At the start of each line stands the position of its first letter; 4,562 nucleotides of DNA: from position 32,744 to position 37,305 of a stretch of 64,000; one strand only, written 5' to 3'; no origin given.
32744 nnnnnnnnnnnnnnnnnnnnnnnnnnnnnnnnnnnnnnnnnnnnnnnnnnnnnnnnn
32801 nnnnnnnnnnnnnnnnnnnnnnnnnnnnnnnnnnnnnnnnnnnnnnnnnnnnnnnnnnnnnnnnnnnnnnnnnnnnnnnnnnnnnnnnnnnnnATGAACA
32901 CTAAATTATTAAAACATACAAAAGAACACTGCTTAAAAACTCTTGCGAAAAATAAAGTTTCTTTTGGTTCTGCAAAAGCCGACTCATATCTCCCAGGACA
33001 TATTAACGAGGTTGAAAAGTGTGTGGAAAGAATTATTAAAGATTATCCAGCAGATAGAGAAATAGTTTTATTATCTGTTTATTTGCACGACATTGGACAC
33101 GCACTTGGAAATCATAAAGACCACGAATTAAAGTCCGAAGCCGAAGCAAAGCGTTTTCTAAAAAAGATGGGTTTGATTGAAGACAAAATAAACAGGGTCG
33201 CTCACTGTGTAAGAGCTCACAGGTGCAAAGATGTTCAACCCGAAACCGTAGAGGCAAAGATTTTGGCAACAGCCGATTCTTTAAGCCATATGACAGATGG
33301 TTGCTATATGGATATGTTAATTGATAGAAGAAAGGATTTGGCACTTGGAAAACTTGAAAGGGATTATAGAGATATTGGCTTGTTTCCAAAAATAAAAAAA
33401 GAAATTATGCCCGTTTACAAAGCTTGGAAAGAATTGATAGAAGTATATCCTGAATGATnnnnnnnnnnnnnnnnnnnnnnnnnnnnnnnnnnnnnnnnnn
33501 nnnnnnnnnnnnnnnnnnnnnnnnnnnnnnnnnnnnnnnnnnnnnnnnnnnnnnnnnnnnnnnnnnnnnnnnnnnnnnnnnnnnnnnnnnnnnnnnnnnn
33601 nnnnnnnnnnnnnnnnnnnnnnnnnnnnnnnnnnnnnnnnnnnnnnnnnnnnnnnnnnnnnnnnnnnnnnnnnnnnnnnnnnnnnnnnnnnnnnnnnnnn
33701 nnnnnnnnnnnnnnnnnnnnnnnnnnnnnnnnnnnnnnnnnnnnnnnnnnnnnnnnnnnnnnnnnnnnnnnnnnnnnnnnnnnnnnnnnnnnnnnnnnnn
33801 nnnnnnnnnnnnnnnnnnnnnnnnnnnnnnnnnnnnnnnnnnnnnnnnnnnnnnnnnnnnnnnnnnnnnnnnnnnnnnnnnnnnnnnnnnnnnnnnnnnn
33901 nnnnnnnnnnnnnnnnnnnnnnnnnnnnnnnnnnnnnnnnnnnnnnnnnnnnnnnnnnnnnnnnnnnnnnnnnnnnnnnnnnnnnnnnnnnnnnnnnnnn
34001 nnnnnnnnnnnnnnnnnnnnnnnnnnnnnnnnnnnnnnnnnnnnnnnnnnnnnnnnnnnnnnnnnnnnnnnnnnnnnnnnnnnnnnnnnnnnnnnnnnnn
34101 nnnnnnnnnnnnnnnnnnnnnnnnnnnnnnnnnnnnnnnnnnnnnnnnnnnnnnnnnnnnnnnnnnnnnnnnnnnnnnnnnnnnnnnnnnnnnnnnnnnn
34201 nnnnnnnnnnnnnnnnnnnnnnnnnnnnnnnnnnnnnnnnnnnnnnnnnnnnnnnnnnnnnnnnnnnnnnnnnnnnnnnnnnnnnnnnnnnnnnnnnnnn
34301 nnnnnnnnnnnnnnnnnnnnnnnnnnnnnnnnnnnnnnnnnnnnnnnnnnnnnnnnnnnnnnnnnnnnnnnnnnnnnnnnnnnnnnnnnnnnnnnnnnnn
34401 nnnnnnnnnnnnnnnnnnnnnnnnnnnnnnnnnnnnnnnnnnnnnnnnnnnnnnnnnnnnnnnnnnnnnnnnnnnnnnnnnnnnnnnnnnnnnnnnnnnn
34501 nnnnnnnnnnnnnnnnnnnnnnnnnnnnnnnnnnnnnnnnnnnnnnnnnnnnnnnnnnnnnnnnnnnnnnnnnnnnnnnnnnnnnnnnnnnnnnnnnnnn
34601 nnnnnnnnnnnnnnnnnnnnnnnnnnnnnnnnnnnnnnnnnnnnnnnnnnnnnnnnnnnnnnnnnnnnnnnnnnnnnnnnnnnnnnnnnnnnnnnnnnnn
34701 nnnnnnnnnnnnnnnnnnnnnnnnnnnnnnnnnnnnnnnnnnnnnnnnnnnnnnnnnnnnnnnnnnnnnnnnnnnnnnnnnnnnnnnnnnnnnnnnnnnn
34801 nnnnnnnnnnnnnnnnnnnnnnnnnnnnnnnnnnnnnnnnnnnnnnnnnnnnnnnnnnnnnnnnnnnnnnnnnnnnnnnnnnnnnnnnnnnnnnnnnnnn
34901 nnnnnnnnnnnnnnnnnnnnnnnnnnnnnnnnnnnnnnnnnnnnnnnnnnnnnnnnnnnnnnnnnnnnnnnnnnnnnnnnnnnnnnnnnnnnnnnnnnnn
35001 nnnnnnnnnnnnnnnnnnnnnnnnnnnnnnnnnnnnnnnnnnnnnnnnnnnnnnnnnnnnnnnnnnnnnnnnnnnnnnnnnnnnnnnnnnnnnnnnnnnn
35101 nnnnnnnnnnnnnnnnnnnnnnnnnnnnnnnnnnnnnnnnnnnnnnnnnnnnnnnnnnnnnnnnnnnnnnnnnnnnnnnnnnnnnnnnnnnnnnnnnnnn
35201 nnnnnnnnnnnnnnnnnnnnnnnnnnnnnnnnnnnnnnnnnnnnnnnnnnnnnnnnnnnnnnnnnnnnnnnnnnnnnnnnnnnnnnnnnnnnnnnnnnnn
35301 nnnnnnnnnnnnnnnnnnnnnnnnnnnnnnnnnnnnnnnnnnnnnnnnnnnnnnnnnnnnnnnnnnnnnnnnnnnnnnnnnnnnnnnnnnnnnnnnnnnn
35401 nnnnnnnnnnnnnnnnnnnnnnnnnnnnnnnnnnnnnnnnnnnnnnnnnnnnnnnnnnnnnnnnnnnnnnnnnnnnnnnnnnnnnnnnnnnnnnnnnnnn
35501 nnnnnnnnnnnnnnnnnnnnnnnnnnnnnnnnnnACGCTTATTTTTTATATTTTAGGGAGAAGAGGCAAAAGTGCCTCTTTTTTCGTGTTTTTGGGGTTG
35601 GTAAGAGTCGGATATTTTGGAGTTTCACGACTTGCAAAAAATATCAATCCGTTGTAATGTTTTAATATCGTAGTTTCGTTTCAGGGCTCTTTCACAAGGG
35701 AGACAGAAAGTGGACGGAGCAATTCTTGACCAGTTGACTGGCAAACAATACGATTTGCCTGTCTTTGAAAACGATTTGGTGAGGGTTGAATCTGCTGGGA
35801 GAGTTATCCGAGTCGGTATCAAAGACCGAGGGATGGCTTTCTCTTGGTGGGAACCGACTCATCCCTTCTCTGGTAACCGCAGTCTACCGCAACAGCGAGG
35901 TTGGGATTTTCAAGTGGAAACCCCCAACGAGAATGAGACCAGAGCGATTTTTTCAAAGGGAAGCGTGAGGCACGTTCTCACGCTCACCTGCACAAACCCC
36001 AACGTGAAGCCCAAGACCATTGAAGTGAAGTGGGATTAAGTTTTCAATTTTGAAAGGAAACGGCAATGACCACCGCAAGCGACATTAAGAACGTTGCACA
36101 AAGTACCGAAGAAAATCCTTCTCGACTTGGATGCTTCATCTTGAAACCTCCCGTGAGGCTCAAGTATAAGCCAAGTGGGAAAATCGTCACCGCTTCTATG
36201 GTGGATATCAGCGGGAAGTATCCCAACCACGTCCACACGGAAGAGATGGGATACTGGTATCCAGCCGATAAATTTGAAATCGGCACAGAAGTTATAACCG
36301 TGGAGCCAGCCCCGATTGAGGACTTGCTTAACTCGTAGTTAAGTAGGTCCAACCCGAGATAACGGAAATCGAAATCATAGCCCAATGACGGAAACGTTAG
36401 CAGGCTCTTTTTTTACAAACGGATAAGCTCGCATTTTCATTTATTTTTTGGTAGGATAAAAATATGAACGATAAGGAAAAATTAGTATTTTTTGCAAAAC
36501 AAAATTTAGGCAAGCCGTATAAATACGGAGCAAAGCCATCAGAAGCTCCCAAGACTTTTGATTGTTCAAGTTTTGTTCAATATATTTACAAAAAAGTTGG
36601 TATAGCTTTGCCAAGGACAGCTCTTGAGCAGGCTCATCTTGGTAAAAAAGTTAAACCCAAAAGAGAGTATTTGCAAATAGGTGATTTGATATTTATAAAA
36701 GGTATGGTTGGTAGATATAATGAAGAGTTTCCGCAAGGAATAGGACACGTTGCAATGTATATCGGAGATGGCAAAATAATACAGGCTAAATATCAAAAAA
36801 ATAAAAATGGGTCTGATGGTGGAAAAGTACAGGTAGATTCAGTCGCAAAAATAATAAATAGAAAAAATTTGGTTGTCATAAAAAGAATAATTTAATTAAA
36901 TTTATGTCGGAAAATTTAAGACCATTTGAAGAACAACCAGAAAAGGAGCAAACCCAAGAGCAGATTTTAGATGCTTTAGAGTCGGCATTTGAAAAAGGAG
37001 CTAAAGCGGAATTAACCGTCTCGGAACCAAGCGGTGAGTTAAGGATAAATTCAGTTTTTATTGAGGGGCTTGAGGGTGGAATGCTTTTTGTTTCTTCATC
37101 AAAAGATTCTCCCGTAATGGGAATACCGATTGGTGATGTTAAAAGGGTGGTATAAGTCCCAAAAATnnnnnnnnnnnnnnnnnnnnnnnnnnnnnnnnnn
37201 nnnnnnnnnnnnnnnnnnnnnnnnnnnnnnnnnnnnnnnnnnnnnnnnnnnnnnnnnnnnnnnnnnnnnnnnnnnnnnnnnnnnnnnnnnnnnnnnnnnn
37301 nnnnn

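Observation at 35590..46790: Prophage-like integrative element with dual serine recombinases and defence cargo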

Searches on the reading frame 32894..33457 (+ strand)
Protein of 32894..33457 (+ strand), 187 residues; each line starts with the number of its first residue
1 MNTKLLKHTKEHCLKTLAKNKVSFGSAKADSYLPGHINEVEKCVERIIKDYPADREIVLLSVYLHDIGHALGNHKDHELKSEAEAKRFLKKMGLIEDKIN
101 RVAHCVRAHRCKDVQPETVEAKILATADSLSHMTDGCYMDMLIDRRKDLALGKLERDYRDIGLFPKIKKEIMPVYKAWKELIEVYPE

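Call 7: search_protein_families(library=pfam, proteins=[window:32894-33457:+], max_evalue=0.01)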
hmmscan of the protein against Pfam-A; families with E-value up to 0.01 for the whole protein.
window:32894-33457:+ (187 aa): 2 families
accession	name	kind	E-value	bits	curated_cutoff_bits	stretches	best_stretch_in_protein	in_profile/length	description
PF01966.28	HD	-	2.9e-11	44.1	22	1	36-132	4-115/116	HD domain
PF24391.1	HD-CE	-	0.00018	21.7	27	1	34-88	9-81/263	HD-CE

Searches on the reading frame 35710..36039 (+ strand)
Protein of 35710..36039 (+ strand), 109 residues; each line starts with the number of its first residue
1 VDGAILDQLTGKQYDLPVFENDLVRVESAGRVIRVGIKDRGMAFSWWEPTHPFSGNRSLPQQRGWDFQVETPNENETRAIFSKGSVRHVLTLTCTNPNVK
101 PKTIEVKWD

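Call 5: search_protein_families(library=pfam, proteins=[window:35710-36039:+], max_evalue=0.01)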
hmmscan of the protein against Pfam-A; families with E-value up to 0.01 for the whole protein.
window:35710-36039:+ (109 aa): 0 families

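Call 8: search_protein_families(library=phrogs, proteins=[window:35710-36039:+], max_evalue=0.01)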
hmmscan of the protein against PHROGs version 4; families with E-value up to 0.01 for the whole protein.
window:35710-36039:+ (109 aa): 0 families

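Call 59: search_protein_families(library=pfam, proteins=[window:35710-36039:+], max_evalue=10)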
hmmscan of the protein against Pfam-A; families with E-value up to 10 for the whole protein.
window:35710-36039:+ (109 aa): 0 families

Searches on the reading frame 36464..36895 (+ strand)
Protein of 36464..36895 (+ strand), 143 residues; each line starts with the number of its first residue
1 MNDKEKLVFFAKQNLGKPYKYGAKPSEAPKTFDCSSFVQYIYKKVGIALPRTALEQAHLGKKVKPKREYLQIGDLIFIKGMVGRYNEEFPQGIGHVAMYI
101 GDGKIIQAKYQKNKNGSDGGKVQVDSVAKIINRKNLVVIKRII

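Call 5: search_protein_families(library=pfam, proteins=[window:36464-36895:+], max_evalue=0.01)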
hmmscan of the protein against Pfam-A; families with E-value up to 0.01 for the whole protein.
window:36464-36895:+ (143 aa): 3 families
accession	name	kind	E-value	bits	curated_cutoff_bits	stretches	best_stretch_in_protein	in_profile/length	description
PF00877.26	NLPC_P60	-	4.4e-22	78.5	23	1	16-112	1-83/105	NlpC/P60 family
PF05708.18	Peptidase_C92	-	6.1e-07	30.1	27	1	4-53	81-129/166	Permuted papain-like amidase enzyme, YaeF/YiiX, C92 family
PF05382.19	Amidase_5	-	5.7e-05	23.5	21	1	21-114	18-112/142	Bacteriophage peptidoglycan hydrolase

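Call 8: search_protein_families(library=phrogs, proteins=[window:36464-36895:+], max_evalue=0.01)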
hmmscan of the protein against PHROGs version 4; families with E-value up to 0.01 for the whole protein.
window:36464-36895:+ (143 aa): 8 families
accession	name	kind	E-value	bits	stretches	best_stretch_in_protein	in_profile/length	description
phrog_12508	-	unknown function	1.8e-24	87.7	1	3-142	138-259/260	-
phrog_400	-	tail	1.2e-21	78.3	1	3-109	530-625/654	tail protein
phrog_329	-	tail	2.3e-21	76.7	1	2-128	533-642/949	minor tail protein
phrog_1015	-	tail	7.6e-11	42.3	1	10-110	655-767/795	tail protein with lysin activity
phrog_2810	-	head and packaging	1.5e-10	41.1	1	5-112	511-600/952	virion structural protein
phrog_25111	-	tail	6.6e-10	39.7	1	16-108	224-307/333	tail protein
phrog_20677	-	unknown function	0.00028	20.4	1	28-118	456-540/631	-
phrog_971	-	lysis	0.0096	15.5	1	3-48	903-946/1338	endolysin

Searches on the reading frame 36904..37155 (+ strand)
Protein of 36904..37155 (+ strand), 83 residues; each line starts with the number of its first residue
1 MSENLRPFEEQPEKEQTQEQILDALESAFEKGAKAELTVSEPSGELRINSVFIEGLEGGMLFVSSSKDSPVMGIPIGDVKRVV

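Call 5: search_protein_families(library=pfam, proteins=[window:36904-37155:+], max_evalue=0.01)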
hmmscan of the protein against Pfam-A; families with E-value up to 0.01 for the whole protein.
window:36904-37155:+ (83 aa): 0 families

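Call 8: search_protein_families(library=phrogs, proteins=[window:36904-37155:+], max_evalue=0.01)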
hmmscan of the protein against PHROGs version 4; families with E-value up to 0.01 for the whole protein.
window:36904-37155:+ (83 aa): 0 families

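Call 11: search_protein_families(library=padloc, proteins=[window:36904-37155:+], max_evalue=0.01)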
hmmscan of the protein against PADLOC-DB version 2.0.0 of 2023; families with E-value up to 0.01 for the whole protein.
window:36904-37155:+ (83 aa): 0 families

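Call 59: search_protein_families(library=pfam, proteins=[window:36904-37155:+], max_evalue=10)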
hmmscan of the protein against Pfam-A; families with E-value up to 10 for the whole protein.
window:36904-37155:+ (83 aa): 1 family
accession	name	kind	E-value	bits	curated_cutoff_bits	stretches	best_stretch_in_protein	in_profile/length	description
PF00873.25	ACR_tran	-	0.06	11.4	28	1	4-49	619-663/1021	AcrB/AcrD/AcrF family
